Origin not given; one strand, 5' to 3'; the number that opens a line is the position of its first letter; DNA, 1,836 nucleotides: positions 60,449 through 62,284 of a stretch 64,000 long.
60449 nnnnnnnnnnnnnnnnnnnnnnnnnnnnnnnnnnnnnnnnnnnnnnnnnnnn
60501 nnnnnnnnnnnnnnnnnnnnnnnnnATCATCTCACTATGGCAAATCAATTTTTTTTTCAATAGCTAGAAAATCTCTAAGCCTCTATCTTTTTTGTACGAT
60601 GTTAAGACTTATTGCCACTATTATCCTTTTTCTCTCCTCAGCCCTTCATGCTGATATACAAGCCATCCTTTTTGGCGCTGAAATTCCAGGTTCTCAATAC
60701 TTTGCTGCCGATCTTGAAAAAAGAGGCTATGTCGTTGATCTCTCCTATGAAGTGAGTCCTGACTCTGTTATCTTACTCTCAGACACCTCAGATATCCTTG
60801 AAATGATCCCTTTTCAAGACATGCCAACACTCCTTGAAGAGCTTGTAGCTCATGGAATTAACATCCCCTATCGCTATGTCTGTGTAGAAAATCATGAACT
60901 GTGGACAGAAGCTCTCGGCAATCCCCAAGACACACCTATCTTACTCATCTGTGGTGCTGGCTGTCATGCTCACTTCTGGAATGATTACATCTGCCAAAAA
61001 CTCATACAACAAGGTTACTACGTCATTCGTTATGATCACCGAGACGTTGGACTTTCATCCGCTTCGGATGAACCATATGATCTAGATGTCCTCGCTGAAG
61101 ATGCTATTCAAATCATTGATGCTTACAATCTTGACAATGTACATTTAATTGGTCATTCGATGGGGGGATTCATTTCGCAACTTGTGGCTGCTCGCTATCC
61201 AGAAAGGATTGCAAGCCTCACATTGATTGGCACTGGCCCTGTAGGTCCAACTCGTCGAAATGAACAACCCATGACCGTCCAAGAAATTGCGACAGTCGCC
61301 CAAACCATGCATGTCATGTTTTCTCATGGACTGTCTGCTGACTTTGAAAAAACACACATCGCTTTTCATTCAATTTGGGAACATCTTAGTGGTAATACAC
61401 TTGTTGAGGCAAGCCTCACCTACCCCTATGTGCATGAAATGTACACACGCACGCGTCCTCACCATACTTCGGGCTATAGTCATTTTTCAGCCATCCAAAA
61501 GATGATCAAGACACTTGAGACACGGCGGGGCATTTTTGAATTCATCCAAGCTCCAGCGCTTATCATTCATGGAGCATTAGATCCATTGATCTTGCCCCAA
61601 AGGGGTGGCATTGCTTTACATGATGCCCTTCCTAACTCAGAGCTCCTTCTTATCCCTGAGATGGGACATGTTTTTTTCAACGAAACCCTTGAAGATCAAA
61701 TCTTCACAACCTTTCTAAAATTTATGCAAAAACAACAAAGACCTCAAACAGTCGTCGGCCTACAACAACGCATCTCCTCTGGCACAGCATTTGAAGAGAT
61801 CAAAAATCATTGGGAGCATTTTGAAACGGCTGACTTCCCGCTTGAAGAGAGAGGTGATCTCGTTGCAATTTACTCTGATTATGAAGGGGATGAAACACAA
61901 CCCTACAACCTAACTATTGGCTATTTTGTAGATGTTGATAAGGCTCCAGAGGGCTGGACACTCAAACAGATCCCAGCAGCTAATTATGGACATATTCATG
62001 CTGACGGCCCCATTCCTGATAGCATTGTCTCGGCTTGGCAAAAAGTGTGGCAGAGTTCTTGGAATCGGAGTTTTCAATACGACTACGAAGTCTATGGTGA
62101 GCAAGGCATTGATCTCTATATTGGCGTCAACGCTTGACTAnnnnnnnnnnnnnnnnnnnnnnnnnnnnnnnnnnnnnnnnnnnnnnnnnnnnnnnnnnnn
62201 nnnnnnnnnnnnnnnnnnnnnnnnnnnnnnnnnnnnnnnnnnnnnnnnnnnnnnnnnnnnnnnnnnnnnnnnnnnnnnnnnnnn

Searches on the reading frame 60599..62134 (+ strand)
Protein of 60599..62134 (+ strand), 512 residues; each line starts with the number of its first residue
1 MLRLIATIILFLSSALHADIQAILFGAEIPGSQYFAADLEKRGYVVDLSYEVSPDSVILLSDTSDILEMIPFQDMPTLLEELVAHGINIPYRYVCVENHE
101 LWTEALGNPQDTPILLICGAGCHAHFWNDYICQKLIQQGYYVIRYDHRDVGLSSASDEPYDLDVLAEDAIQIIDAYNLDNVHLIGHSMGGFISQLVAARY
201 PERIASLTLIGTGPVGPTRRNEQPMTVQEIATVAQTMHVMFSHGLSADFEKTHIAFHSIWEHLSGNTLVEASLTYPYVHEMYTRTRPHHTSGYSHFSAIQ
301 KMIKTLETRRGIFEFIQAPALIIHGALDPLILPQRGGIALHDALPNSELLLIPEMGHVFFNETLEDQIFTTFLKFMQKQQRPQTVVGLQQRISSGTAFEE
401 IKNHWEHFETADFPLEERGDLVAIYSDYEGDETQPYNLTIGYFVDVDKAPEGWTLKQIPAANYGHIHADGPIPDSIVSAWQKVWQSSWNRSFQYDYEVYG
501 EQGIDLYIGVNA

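Call 55: search_protein_families(library=ncbifam, proteins=[window:60599-62134:+], max_evalue=0.00001)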
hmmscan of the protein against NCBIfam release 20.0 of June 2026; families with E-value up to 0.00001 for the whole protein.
window:60599-62134:+ (512 aa): 27 families (the best 25 are shown)
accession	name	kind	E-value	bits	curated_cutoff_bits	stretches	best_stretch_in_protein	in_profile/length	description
NF052610.1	macro_16_ester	equivalog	1.6e-51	175.3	420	1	96-362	8-267/281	alpha/beta fold macrolide esterase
NF041759.1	mac_hydro_EstT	equivalog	3.5e-43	147.8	450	1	95-362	6-264/278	macrolide hydrolase EstT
NF053684.1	esterase_mleBCA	exception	1.9e-42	145.3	570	1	96-368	8-274/281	BCA family alpha/beta fold macrolide esterase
NF053693.1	esterase_mleCBF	exception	5e-42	144.2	564.5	1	95-367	7-270/279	CBF family alpha/beta fold macrolide esterase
NF033124.1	estX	equivalog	3.7e-41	141.1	600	1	98-212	10-127/280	macrolide esterase EstX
NF053683.1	esterase_mleBRB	exception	6.6e-32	111.2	585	1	96-217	8-132/280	BRB family alpha/beta fold macrolide esterase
NF051488.1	bifunc_PcaDC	exception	2.7e-23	82.7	390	1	109-220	10-119/375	bifunctional 3-oxoadipate enol-lactonase/4-carboxymuconolactone decarboxylase PcaDC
TIGR03611.1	RutD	equivalog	6.7e-23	81.4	238.5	1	112-210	14-111/258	pyrimidine utilization protein D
NF051487.1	bifunc_PcaCD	exception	3.9e-22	78.9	430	1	107-364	168-400/413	bifunctional 4-carboxymuconolactone decarboxylase/3-oxoadipate enol-lactonase PcaCD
TIGR02427.1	protocat_pcaD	equivalog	9.2e-22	77.6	255.85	1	107-363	8-238/251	3-oxoadipate enol-lactonase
NF011457.0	PRK14875.1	equivalog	1.1e-17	64.1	307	1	92-217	113-236/372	acetoin dehydrogenase dihydrolipoyllysine-residue acetyltransferase subunit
NF050089.1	i_nPHAscl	equivalog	1.4e-14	53.8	300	1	109-365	16-278/288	intracellular short-chain-length polyhydroxyalkanoate depolymerase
NF007954.0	PRK10673.1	equivalog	2.5e-14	53.2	399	1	108-220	13-122/255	esterase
TIGR02240.1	PHA_depoly_arom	equivalog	8.3e-14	51.6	250.6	1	106-213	20-125/276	poly(3-hydroxyalkanoate) depolymerase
NF004514.1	PRK05855.1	equivalog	2e-12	46.5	455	1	98-214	9-127/578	SDR family oxidoreductase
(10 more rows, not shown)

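Call 56: search_solved_structures(query=window:60599-62134:+, max_evalue=0.00001)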
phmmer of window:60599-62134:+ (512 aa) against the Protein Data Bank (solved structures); distinct sequences matched with E-value up to 0.00001: 87 (the best 60 are shown).
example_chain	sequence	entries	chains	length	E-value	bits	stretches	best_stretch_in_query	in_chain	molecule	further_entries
11tv_D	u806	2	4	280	2.2e-38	135.4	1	100-362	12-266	alpha/beta-hydrolase macrolide esterase EstX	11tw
11tu_A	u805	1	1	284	3.8e-37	131.4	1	99-359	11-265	alpha/beta-hydrolase macrolide esterase EstT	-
11tt_A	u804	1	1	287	4.1e-34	121.4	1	99-360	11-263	alpha/beta-hydrolase macrolide esterase EstT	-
11ts_A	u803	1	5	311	4.2e-30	108.1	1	96-358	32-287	alpha/beta-hydrolase macrolide esterase EstT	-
8v16_C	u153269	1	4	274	8.2e-25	90.7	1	110-375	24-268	Esterase 1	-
6eb3_A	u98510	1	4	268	8.7e-25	90.6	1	110-375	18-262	Est1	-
1q0r_A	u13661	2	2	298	1e-24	90.4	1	98-359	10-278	aclacinomycin methylesterase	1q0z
8pzg_A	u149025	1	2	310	3e-18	69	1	107-358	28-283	ORF17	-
3fob_A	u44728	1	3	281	3.3e-16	62.2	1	111-363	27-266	Bromoperoxidase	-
7ld8_A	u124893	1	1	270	4.8e-15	58.4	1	109-212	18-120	Putative non-heme bromoperoxidase BpoC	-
3e3a_A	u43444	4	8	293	5.6e-15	58.2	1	110-212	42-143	POSSIBLE PEROXIDASE BPOC | putative Bromoperoxidase | protein Rv0554, putative Bromoperoxidase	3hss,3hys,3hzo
3om8_A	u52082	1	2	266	6.1e-14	54.8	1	110-223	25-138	Probable hydrolase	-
1hkh_A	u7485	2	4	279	6.3e-14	54.7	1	100-357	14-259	GAMMA LACTAMASE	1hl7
4iq4_A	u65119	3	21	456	6.7e-14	54.7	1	110-383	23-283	Non-haem bromoperoxidase BPO-A2, Matrix protein 1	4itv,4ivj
6i8w_A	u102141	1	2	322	6.3e-13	51.4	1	59-222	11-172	Alpha/beta fold hydrolase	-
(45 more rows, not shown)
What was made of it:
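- The convergent neighbour at 60599-62137 is an α/β-hydrolase related to methyl- and macrolide esterases such as RdmC and EstT/EstX (calls 55, 56).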
